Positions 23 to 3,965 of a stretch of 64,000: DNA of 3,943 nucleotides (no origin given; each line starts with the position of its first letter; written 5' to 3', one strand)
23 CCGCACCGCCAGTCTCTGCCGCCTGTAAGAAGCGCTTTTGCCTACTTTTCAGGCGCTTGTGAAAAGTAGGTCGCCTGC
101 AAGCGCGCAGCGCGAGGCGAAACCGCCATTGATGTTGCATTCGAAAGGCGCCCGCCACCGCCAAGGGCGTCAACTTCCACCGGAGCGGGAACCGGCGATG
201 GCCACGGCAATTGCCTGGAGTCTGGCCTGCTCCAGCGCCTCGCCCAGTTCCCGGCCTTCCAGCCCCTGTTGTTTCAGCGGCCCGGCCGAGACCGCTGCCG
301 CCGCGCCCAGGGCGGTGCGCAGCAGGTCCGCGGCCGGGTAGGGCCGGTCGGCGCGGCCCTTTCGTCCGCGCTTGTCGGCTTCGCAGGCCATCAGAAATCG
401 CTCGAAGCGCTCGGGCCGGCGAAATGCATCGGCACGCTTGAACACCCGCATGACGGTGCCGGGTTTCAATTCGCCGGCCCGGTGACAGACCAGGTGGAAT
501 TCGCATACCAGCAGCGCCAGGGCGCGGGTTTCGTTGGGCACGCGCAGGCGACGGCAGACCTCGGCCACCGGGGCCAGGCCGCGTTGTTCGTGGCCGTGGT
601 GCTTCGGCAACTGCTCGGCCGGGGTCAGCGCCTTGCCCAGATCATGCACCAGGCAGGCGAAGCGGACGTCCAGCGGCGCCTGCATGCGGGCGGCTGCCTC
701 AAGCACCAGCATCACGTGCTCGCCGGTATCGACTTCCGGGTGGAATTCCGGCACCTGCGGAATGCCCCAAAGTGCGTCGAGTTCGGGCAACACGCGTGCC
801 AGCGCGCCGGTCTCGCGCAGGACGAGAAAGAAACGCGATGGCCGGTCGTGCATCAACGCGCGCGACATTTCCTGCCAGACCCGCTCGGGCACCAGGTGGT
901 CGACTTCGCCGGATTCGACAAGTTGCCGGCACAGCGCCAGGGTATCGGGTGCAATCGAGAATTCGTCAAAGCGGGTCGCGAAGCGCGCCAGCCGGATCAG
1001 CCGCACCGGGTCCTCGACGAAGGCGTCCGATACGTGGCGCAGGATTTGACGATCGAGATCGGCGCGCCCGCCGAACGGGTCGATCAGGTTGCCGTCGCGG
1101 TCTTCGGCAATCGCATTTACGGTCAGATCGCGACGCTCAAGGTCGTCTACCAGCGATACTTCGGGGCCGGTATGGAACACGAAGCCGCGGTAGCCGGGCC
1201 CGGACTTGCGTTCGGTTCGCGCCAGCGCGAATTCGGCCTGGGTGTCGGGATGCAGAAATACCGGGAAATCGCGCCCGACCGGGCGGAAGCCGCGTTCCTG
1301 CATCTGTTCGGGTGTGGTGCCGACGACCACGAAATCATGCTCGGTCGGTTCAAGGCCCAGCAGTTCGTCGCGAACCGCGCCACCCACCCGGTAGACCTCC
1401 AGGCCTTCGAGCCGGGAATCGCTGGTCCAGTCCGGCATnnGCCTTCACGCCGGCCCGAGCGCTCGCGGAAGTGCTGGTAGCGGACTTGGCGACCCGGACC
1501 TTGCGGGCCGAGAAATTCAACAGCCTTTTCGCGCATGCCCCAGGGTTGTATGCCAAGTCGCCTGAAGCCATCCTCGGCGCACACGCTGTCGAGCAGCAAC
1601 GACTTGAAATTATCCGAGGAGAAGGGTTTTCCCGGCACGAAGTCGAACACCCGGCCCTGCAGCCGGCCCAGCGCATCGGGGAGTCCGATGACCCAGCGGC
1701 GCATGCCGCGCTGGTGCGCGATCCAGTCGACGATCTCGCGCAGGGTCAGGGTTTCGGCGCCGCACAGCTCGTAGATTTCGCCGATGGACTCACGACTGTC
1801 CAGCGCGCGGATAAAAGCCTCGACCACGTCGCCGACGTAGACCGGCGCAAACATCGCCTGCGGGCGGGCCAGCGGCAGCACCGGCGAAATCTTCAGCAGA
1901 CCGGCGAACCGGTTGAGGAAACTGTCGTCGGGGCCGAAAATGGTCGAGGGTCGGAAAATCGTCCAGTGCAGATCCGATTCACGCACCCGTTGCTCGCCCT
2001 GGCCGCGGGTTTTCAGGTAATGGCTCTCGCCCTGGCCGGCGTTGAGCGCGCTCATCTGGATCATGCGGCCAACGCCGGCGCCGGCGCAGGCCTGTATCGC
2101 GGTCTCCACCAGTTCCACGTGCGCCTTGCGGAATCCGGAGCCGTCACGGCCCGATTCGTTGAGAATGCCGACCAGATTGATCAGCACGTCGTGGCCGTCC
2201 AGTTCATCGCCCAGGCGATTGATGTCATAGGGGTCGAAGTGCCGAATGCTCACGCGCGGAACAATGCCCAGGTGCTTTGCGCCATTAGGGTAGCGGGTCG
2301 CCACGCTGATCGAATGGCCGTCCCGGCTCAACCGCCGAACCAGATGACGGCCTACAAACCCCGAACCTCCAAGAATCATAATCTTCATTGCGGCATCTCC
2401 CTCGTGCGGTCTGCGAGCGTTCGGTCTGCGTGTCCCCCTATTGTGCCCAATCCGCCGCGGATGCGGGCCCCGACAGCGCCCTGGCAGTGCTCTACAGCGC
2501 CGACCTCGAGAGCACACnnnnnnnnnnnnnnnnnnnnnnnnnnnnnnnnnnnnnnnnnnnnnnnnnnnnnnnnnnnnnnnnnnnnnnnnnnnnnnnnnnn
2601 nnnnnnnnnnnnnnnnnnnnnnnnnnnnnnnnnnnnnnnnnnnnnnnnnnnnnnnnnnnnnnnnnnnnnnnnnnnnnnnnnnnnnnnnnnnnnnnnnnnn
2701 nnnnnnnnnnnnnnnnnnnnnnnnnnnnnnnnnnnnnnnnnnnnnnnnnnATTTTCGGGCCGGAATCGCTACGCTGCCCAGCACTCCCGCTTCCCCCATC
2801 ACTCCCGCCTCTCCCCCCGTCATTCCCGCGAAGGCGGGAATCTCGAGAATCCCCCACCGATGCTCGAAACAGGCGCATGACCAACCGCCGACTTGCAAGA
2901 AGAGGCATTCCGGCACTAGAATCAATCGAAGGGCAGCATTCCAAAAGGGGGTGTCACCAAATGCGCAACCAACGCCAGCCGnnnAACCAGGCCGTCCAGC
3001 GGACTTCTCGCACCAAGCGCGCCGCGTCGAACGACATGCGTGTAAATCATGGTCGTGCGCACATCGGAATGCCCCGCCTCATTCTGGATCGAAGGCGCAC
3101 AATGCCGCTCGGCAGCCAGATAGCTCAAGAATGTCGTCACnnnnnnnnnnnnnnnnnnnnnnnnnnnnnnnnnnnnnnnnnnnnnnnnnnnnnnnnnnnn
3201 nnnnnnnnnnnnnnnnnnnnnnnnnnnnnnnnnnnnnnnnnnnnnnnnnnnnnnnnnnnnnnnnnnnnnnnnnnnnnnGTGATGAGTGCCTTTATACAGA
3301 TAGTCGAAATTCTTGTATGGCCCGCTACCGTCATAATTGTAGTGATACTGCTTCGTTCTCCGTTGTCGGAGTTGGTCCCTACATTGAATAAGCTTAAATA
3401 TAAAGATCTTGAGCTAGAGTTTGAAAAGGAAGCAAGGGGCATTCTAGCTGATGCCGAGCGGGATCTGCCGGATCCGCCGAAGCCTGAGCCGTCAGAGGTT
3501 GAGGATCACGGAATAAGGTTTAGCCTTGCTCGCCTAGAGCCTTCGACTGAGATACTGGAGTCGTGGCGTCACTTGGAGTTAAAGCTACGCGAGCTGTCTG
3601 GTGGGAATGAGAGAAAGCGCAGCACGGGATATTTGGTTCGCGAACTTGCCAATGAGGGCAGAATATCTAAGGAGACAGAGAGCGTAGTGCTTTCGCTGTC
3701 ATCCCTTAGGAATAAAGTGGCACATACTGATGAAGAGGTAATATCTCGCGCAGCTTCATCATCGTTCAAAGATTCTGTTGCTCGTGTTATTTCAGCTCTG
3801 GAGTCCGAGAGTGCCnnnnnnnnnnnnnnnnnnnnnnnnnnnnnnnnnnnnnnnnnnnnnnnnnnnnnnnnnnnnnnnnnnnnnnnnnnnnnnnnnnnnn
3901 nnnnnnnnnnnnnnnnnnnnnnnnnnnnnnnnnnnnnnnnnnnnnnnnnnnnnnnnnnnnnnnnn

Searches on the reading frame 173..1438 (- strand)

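Call 97: search_protein_families(library=pfam, proteins=[window:173-1438:-], max_evalue=0.05)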
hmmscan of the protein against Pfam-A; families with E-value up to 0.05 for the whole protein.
window:173-1438:- (422 aa): 3 families
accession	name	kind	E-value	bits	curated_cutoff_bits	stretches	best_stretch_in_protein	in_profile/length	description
PF01743.26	PolyA_pol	-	9.4e-17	62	23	1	16-134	2-126/126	Poly A polymerase head domain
PF12627.12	PolyA_pol_RNAbd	-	4.1e-13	49.3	22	1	160-222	2-62/64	Probable RNA and SrmB- binding site of polymerase A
PF01966.28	HD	-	7.2e-08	33.2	22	1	239-339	2-113/116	HD domain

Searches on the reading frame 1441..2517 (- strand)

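Call 97: search_protein_families(library=pfam, proteins=[window:1441-2517:-], max_evalue=0.05)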
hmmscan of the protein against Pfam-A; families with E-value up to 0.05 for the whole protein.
window:1441-2517:- (359 aa): 9 families
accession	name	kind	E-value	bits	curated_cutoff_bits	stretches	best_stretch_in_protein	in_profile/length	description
PF13460.12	NAD_binding_10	-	3.8e-17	63.2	27.2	1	50-193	1-146/184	NAD(P)H-binding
PF01370.27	Epimerase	-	4.8e-17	62.6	20.9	1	46-251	1-239/240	NAD dependent epimerase/dehydratase family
PF01073.25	3Beta_HSD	-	1.1e-11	44.8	22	2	48-160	2-119/280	3-beta hydroxysteroid dehydrogenase/isomerase family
PF04321.23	RmlD_sub_bind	-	7.8e-09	35.4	27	2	165-272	123-233/287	RmlD substrate binding domain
PF03435.24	Sacchrp_dh_NADP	-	2.6e-06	28.2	25.1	1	46-117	1-77/129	Saccharopine dehydrogenase NADP binding domain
PF07993.18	NAD_binding_4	-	0.00022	20.9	20.1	0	159-199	169-211/258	Male sterility protein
PF05368.20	NmrA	-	0.00072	19.7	27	1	45-264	4-228/298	NmrA-like family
PF16363.11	GDP_Man_Dehyd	-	0.0072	16.3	27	0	47-77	1-31/332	GDP-mannose 4,6 dehydratase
PF03807.23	F420_oxidored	-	0.0073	17.3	21.6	1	45-83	1-40/94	NADP oxidoreductase coenzyme F420-dependent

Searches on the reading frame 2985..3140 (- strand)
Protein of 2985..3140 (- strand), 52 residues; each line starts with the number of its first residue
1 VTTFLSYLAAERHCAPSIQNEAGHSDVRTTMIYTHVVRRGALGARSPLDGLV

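Call 68: search_solved_structures(query=window:2985-3140:-, max_evalue=1, show_alignments=2)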
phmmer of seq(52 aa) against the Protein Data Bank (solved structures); distinct sequences matched with E-value up to 1: 5.
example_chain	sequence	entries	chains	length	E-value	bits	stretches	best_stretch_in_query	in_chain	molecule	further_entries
2a3v_A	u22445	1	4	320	5.2e-08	36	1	16-49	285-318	site-specific recombinase IntI4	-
5dcf_A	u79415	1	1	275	0.11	16.3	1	18-38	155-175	Tyrosine recombinase XerD,DNA translocase FtsK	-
1a0p_A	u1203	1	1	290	0.17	15.8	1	18-38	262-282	SITE-SPECIFIC RECOMBINASE XERD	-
3nkh_A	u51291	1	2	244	0.7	13.9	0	5-38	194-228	Integrase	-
5jjv_A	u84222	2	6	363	0.81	13.7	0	4-38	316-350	Tyrosine recombinase XerH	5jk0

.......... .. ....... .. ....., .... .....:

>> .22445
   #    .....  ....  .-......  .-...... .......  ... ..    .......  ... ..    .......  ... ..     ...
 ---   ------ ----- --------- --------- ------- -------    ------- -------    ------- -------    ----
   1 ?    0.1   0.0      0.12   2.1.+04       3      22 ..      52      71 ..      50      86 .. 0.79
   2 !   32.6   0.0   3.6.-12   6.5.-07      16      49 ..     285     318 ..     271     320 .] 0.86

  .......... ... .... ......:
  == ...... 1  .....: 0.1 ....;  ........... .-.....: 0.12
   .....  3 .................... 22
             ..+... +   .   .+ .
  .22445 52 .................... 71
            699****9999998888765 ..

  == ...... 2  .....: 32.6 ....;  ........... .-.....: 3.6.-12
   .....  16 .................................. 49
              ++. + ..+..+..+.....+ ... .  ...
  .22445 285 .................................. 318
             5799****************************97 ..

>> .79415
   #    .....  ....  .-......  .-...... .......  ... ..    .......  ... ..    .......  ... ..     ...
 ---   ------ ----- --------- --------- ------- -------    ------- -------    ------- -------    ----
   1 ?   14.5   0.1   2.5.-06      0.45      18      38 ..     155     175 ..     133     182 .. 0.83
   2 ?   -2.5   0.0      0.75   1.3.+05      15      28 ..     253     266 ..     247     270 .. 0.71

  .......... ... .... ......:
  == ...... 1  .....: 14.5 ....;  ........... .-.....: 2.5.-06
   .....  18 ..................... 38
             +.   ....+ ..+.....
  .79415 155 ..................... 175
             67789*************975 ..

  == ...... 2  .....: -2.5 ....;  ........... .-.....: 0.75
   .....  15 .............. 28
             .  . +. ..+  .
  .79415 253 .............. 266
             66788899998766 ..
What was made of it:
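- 2982..3140 (-): Remnant of the integron integrase gene: about 52 codons, with the N-terminal segment fused to the C-terminal catalytic end (internal deletion). Residues 3-22 resemble IntI4 residues 52-71 (call 68).
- On Integron gene cassette: A remnant matching the C-terminus of IntI4 (E = 5e-8) lies divergently upstream (call 68), but the gene is internally deleted, so the platform is non-functional.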

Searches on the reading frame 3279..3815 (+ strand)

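Call 3: search_protein_families(library=pfam, proteins=[window:3279-3815:+], max_evalue=1)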
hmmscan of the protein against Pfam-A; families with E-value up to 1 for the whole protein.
window:3279-3815:+ (179 aa): 1 family
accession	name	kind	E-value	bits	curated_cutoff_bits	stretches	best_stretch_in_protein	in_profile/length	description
PF18731.6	HEPN_Swt1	-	0.016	15.9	27.5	1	128-173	70-113/115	Swt1-like HEPN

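Call 4: search_protein_families(library=padloc, proteins=[window:3279-3815:+], max_evalue=1)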
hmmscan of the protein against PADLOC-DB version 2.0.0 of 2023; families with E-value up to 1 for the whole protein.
window:3279-3815:+ (179 aa): 0 families

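Call 5: search_protein_families(library=ncbifam, proteins=[window:3279-3815:+], max_evalue=1)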
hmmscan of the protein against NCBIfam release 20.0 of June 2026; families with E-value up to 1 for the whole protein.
window:3279-3815:+ (179 aa): 0 families
